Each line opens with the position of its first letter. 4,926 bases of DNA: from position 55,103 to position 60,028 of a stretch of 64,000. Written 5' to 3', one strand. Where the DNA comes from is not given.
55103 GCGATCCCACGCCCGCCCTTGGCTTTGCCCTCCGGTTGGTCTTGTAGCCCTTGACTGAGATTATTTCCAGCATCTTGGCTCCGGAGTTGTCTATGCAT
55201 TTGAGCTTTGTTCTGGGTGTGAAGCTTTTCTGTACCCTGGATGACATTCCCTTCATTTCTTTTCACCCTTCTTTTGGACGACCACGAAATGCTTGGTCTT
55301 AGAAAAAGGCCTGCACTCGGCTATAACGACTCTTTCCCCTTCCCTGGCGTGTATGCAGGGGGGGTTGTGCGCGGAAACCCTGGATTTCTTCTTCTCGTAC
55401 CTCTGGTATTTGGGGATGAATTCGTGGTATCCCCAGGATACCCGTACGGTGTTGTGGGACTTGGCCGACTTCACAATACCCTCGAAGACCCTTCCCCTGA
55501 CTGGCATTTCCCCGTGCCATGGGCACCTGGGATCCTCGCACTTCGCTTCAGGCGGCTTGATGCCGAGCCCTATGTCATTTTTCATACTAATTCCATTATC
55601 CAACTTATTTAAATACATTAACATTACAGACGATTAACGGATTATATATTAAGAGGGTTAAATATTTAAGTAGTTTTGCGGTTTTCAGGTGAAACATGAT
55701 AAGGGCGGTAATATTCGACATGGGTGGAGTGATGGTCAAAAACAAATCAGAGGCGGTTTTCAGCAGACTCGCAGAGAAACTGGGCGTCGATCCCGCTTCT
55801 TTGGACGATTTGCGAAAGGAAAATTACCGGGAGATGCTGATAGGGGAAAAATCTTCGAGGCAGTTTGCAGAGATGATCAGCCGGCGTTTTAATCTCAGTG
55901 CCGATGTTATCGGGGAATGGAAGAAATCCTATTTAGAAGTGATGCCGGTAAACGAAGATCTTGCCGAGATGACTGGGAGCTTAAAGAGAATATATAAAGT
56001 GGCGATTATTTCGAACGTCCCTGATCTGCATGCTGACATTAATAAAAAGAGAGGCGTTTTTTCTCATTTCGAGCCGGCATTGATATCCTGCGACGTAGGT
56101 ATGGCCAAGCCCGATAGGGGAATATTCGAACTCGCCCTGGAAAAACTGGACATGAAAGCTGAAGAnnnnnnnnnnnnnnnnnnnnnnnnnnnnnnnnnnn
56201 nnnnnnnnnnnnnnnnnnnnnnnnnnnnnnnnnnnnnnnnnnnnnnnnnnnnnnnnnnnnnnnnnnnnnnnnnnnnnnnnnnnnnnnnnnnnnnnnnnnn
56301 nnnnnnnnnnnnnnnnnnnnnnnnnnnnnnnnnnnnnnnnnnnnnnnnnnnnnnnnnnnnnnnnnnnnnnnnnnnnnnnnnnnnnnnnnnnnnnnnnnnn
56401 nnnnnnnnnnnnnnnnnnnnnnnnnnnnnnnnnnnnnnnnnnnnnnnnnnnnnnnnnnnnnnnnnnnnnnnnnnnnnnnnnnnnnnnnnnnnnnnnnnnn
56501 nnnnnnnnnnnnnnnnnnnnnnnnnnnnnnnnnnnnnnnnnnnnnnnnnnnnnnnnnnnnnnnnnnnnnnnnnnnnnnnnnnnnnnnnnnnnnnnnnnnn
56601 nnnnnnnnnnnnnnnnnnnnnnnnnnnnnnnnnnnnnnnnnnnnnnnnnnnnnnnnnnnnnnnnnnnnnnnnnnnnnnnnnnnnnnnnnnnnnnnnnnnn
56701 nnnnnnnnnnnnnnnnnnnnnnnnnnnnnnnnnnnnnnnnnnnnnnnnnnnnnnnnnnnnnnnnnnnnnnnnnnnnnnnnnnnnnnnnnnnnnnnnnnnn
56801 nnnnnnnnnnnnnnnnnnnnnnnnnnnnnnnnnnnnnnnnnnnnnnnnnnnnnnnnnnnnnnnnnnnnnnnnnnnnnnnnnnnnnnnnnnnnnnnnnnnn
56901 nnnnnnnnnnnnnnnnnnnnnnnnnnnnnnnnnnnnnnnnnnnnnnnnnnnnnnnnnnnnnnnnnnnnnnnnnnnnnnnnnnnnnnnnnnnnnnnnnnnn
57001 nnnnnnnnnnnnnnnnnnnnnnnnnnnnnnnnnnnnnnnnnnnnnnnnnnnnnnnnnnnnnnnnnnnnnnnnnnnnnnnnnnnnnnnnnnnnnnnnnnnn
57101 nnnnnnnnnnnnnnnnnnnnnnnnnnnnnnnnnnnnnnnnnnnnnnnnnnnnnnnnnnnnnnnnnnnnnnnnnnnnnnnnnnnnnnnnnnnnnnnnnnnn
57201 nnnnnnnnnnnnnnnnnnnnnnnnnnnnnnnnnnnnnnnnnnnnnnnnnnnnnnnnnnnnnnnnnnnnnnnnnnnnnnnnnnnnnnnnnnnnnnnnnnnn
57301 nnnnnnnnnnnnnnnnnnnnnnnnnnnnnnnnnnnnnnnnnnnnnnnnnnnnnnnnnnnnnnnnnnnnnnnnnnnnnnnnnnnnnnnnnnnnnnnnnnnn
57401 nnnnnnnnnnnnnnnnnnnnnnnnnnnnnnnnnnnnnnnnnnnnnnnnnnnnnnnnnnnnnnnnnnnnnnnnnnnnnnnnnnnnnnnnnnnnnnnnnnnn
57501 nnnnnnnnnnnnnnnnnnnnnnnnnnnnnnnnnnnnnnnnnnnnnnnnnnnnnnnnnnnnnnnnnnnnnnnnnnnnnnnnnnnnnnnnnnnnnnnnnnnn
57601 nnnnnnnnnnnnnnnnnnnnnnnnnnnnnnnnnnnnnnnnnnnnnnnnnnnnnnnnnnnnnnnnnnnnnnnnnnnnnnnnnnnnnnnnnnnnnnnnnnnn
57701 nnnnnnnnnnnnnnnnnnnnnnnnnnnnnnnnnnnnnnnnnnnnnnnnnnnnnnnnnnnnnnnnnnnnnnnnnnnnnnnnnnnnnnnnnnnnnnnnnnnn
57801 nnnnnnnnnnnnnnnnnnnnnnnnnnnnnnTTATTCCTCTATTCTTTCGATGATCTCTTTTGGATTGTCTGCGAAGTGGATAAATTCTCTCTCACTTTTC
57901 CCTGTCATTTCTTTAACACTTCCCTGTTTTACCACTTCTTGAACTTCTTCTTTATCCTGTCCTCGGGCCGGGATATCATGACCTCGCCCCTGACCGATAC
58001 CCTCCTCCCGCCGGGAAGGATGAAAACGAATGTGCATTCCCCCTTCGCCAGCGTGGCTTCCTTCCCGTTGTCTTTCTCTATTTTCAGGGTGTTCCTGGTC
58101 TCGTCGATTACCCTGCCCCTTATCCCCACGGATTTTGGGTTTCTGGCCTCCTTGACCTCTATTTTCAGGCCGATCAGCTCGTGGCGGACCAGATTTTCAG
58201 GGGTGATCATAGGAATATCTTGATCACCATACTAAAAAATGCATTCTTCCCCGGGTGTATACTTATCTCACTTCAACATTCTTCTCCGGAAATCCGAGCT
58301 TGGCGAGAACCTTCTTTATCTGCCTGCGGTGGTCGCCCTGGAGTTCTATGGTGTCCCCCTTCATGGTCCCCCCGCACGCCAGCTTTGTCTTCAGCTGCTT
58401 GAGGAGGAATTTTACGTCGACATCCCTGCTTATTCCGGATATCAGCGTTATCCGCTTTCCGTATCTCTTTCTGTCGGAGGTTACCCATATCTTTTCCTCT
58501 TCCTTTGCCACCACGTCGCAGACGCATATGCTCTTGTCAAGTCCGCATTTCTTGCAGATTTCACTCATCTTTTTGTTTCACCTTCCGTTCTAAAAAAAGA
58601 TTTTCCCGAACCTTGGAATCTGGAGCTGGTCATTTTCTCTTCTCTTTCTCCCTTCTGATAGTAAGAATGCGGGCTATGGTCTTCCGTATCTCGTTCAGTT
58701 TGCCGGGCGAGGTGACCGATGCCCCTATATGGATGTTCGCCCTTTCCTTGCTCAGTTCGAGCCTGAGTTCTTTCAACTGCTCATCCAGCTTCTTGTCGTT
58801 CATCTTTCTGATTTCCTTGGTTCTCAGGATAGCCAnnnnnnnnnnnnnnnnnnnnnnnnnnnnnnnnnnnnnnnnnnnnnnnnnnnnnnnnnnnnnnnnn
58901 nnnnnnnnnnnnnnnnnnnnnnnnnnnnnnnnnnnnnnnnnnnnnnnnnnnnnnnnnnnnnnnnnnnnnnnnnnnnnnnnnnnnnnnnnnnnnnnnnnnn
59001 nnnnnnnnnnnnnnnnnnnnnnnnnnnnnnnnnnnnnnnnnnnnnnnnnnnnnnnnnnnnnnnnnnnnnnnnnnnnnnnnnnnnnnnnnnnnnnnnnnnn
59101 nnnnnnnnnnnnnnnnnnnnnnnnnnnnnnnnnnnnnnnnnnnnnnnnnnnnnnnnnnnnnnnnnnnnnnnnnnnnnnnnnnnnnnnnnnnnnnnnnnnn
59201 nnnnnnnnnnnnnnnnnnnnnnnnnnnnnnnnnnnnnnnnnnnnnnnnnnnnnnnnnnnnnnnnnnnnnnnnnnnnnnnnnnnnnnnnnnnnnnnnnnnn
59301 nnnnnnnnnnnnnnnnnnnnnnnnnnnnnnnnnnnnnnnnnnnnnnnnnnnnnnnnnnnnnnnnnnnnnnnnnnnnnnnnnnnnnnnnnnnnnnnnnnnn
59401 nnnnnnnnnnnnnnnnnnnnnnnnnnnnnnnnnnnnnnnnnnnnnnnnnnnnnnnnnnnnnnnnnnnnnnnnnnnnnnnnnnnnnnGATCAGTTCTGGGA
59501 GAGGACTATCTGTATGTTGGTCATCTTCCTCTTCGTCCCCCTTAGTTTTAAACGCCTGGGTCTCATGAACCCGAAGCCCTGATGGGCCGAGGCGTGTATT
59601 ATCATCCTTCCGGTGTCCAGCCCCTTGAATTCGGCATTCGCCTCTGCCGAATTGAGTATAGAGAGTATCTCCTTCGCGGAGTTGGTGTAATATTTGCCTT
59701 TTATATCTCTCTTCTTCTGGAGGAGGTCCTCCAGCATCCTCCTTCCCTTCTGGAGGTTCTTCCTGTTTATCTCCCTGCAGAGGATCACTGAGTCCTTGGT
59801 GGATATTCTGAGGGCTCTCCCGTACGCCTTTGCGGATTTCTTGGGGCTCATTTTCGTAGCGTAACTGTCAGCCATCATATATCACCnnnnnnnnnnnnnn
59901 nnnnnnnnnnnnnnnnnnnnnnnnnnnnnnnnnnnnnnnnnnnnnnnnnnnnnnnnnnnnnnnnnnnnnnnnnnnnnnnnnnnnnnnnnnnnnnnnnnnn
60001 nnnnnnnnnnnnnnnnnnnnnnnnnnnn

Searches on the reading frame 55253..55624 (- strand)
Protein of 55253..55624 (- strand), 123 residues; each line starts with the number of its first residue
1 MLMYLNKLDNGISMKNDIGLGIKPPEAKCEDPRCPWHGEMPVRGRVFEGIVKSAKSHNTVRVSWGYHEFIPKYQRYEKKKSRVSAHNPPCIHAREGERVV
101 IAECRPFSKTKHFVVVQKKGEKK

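Call 67: search_protein_families(library=pfam, proteins=[window:55253-55624:-], max_evalue=0.0001)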
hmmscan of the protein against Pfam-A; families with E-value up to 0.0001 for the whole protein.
window:55253-55624:- (123 aa): 1 family
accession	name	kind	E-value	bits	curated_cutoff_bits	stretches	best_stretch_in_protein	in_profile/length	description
PF00366.26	Ribosomal_S17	-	9.6e-23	80.5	25.9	1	49-117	1-68/68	Ribosomal protein S17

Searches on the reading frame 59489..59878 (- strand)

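Call 67: search_protein_families(library=pfam, proteins=[window:59489-59878:-], max_evalue=0.0001)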
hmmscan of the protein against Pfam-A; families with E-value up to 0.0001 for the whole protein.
window:59489-59878:- (129 aa): 1 family
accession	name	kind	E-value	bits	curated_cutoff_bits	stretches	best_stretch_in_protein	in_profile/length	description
PF00237.24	Ribosomal_L22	-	1.4e-11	44.9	28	1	18-114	1-87/104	Ribosomal protein L22p/L17e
